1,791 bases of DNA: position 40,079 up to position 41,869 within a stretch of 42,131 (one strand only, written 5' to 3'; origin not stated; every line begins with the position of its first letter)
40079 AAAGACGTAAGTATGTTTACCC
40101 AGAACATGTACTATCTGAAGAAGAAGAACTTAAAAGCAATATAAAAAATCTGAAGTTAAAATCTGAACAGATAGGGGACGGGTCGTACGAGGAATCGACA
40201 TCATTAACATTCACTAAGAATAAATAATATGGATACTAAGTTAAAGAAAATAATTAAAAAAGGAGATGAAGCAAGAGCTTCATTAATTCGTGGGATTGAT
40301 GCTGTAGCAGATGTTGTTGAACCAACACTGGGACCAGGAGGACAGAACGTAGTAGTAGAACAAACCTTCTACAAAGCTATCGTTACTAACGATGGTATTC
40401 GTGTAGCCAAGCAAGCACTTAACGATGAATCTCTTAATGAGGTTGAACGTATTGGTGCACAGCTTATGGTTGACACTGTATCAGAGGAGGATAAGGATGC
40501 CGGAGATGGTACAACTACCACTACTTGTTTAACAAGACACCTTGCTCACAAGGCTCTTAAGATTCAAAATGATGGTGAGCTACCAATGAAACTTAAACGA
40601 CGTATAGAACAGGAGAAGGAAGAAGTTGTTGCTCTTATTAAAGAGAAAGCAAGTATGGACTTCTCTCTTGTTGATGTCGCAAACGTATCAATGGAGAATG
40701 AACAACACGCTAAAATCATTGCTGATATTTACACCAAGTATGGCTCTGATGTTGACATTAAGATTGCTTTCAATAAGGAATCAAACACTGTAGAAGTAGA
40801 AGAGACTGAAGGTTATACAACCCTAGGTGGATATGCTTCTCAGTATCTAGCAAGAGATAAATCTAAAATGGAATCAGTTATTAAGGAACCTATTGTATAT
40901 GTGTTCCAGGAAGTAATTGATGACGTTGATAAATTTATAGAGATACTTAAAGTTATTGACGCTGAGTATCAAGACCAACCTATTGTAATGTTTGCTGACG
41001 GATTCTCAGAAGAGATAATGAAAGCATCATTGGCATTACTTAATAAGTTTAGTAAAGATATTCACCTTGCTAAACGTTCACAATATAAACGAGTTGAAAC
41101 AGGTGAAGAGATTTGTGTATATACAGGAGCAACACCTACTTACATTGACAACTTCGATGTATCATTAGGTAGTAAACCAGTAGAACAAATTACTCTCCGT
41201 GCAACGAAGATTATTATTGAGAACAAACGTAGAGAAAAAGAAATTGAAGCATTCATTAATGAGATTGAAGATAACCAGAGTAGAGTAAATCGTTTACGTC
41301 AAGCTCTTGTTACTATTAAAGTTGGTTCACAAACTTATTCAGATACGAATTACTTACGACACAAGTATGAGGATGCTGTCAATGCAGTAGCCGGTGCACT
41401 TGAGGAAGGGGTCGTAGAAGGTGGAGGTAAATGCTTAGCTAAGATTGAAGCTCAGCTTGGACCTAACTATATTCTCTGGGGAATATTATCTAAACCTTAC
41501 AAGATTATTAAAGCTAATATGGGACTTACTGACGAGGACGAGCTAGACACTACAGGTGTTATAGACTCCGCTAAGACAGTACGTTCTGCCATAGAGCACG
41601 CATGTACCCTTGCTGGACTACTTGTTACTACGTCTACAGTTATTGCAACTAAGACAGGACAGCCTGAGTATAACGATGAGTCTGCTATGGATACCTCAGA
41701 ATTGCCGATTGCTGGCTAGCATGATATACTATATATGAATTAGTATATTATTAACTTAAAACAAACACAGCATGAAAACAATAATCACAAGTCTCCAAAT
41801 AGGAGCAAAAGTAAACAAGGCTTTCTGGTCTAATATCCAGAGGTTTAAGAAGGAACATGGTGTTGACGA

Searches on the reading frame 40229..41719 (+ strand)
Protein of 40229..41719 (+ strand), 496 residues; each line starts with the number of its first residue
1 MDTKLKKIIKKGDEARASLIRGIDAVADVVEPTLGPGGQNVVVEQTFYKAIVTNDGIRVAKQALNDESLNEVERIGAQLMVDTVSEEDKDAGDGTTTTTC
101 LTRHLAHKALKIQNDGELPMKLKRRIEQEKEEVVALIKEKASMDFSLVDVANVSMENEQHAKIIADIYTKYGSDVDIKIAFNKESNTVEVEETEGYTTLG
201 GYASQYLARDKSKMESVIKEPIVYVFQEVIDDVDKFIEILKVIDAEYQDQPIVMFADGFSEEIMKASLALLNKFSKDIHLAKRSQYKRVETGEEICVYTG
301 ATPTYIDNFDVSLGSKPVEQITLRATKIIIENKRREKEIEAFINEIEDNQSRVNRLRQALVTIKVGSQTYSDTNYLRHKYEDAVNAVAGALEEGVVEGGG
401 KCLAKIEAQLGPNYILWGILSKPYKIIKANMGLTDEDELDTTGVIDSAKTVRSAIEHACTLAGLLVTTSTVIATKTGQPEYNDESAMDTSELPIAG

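Call 14: search_protein_families(library=pfam, proteins=[window:40229-41719:+], max_evalue=0.01)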
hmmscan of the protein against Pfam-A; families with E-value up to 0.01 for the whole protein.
window:40229-41719:+ (496 aa): 2 families
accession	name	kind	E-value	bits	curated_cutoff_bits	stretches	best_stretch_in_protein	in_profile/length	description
PF00118.29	Cpn60_TCP1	-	5.8e-22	78.5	34.3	1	26-168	1-145/490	TCP-1/cpn60 chaperonin family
PF22255.2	Gp44-like_2nd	-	0.002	18.5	27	0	420-468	28-74/84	Baseplate hub protein gp44-like, second domain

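Call 83: search_dna_similar(query=window:40229-41719:+, collection=phages, mode=protein, max_rows=12, max_evalue=0.001)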
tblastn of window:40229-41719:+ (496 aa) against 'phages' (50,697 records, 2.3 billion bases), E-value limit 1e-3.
Records with a match: 198; places in all: 198; records where one place covers at least 80% of the query: 7.
Best place of each record, by identity: <60% 198.
By first word of the organism name: Vibrio 76; Flavobacterium 73; Cellulophaga 9; uncultured 6; Bacteroides 6; Listeria 4; Bacteriophage 4; Klebsiella 4; Salmonella 3; Enterococcus 2; and 7 more.
By host as written in the record: - 76; Flavobacterium sp. BAL314 68; Listeria monocytogenes 4; Flavobacterium sp. LMO8 4; Cellulophaga sp. HaHa_2_95 4; Klebsiella pneumoniae 3; Cellulophaga baltica #14 2; Vibrio parahaemolyticus 2; and 29 more.
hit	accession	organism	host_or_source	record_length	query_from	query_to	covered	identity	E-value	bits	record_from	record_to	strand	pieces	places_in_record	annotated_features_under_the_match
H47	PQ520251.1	Enterococcus phage IME_EF3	-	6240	5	468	94%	28.7%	2e-27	122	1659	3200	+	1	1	record has no annotation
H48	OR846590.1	Enterococcus phage Efs 1-1-1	Enterococcus faecalis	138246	5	468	94%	28.7%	2e-27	122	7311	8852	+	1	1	record has no annotation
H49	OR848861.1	Listeria phage LM 4-14-1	Listeria monocytogenes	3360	5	468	94%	28.2%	1e-25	116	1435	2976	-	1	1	record has no annotation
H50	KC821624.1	Cellulophaga phage phi14:2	Cellulophaga baltica #14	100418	6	472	94%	27.3%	3e-19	97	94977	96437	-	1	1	chaperonin GroEL | hypothetical protein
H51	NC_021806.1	Cellulophaga phage phi14:2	Cellulophaga baltica #14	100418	6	472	94%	27.3%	3e-19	97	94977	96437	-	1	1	g105: chaperonin groEL | g106: hypothetical protein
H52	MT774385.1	uncultured phage cr108_1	human feces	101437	12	472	93%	25.3%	1e-15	86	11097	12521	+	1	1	chaperonin GroEL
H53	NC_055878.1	uncultured phage cr108_1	human feces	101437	12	472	93%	25.3%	1e-15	86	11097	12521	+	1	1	chaperonin groEL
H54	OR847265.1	Listeria phage LM 4-11-1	Listeria monocytogenes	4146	5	302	60%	31.5%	6e-24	111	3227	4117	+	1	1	record has no annotation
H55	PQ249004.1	Vibrio phage vB_VpaS_SD25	Vibrio parahaemolyticus LCU-VP51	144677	4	301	60%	29.4%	6e-11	71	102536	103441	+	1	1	chaperonin groEL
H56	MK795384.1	Vibrio phage VAP7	sewage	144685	4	301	60%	29.4%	7e-11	71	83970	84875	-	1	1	molecular chaperone GroEL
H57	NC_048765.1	Vibrio phage VAP7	sewage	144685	4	301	60%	29.4%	7e-11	71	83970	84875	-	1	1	chaperonin groEL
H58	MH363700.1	Vibrio phage VP-1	Vibrio parahaemolyticus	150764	4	301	60%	29.4%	7e-11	71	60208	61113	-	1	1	none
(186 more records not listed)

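Call 99: search_dna_similar(query=window:40229-41719:+, collection=phages, mode=protein, max_rows=30, max_evalue=0.001, rows=spread)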
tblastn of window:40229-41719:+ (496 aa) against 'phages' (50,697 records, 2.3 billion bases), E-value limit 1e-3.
Records with a match: 198; places in all: 198; records where one place covers at least 80% of the query: 7.
Best place of each record, by identity: <60% 198.
By first word of the organism name: Vibrio 76; Flavobacterium 73; Cellulophaga 9; uncultured 6; Bacteroides 6; Listeria 4; Bacteriophage 4; Klebsiella 4; Salmonella 3; Enterococcus 2; and 7 more.
By host as written in the record: - 76; Flavobacterium sp. BAL314 68; Listeria monocytogenes 4; Flavobacterium sp. LMO8 4; Cellulophaga sp. HaHa_2_95 4; Klebsiella pneumoniae 3; Cellulophaga baltica #14 2; Vibrio parahaemolyticus 2; and 29 more.
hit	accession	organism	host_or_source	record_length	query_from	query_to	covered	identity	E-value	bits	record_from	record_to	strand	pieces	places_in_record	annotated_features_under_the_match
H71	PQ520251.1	Enterococcus phage IME_EF3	-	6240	5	468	94%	28.7%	2e-27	122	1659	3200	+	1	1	record has no annotation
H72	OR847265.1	Listeria phage LM 4-11-1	Listeria monocytogenes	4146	5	302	60%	31.5%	6e-24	111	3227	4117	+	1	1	record has no annotation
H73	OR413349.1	Vibrio phage pv27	Vibrio parahaemolyticus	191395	5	312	62%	28.3%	7e-14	81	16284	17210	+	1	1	chaperonin groEL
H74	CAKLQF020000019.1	Acinetobacter phage MD-2021a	not known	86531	7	302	60%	28.7%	2e-15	86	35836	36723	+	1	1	groL: chaperonin Cpn60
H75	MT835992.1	Bacteriophage sp.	human fecal samples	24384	5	243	48%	31.8%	6e-19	97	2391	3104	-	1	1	record has no annotation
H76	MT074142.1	Bacteroides phage DAC23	Bacteroides thetaiotaomicron VPI-5490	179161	5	240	48%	30.6%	3e-15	85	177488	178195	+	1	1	hypothetical protein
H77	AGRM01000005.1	Salmonella enterica subsp. houtenae str. ATCC BAA-1581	Homo sapiens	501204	7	174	34%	34.3%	1e-14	83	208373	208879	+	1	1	chaperonin GroL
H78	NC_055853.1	Flavobacterium phage vB_FspP_elemoF_6-3D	Flavobacterium sp. BAL314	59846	7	174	34%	33.3%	1e-9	67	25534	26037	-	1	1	chaperonin groEL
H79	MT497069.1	Flavobacterium phage vB_FspP_elemoA_15-9B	Flavobacterium sp. BAL314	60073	7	174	34%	33.3%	1e-9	67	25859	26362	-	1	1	chaperonin GroEL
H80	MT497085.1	Flavobacterium phage vB_FspP_elemoA_12-3A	Flavobacterium sp. BAL314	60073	7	174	34%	33.3%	1e-9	67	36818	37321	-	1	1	chaperonin GroEL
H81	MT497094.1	Flavobacterium phage vB_FspP_elemoA_14-9A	Flavobacterium sp. BAL314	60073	7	174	34%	33.3%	1e-9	67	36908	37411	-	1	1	chaperonin GroEL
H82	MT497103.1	Flavobacterium phage vB_FspP_elemoA_2-5G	Flavobacterium sp. BAL314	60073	7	174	34%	33.3%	1e-9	67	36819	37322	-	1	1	chaperonin GroEL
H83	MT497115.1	Flavobacterium phage vB_FspP_elemoA_7-3B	Flavobacterium sp. BAL314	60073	7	174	34%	33.3%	1e-9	67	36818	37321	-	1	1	chaperonin GroEL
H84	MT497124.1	Flavobacterium phage vB_FspP_elemoA_8-9B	Flavobacterium sp. BAL314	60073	7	174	34%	33.3%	1e-9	67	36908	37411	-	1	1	chaperonin GroEL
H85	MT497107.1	Flavobacterium phage vB_FspP_elemoC_3-9B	Flavobacterium sp. BAL314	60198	7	174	34%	33.3%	1e-9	67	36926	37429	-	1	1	chaperonin GroEL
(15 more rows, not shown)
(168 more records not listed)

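Call 100: get_annotated_region(hit=H78, flank=12000)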
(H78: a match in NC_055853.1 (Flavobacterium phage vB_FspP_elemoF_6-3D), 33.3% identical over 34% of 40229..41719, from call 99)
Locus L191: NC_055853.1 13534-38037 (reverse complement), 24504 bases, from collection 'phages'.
description: Flavobacterium phage vB_Fsp_elemo6-3D, partial genome.
organism: Flavobacterium phage vB_FspP_elemoF_6-3D (NCBI taxid 2743826)
taxonomy: Viruses; Duplodnaviria; Heunggongvirae; Uroviricota; Caudoviricetes; Elemovirus; Elemovirus elemoF
host: Flavobacterium sp. BAL314; source: Baltic Sea mesocosm; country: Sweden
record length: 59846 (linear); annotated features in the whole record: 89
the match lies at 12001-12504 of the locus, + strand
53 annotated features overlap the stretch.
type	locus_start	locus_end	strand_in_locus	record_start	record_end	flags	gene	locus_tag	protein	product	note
CDS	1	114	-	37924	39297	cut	-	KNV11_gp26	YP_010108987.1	virion structural protein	-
CDS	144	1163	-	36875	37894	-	-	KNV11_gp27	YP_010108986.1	structural protein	-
CDS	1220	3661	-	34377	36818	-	-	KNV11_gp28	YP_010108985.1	portal protein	-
CDS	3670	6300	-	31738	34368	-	-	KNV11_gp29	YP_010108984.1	terminase large subunit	-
CDS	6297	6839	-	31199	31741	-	-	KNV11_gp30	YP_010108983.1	co-chaperonin GroES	-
CDS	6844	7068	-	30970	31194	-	-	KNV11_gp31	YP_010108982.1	hypothetical protein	-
CDS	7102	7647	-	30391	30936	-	-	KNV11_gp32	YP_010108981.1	hypothetical protein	-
CDS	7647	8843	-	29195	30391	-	-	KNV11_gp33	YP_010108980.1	hypothetical protein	-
CDS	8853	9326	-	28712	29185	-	-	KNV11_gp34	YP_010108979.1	DUF285 domain-containing protein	-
CDS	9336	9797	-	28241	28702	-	-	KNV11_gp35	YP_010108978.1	D-alanyl-D-alanine carboxypeptidase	-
CDS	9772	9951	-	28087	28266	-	-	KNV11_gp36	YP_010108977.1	hypothetical protein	-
CDS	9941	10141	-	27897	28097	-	-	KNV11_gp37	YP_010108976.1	hypothetical protein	-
CDS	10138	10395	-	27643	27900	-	-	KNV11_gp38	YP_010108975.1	hypothetical protein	-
CDS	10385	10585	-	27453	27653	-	-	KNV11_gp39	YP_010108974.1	hypothetical protein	-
CDS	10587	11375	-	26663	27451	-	-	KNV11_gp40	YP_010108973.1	putative YapH protein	-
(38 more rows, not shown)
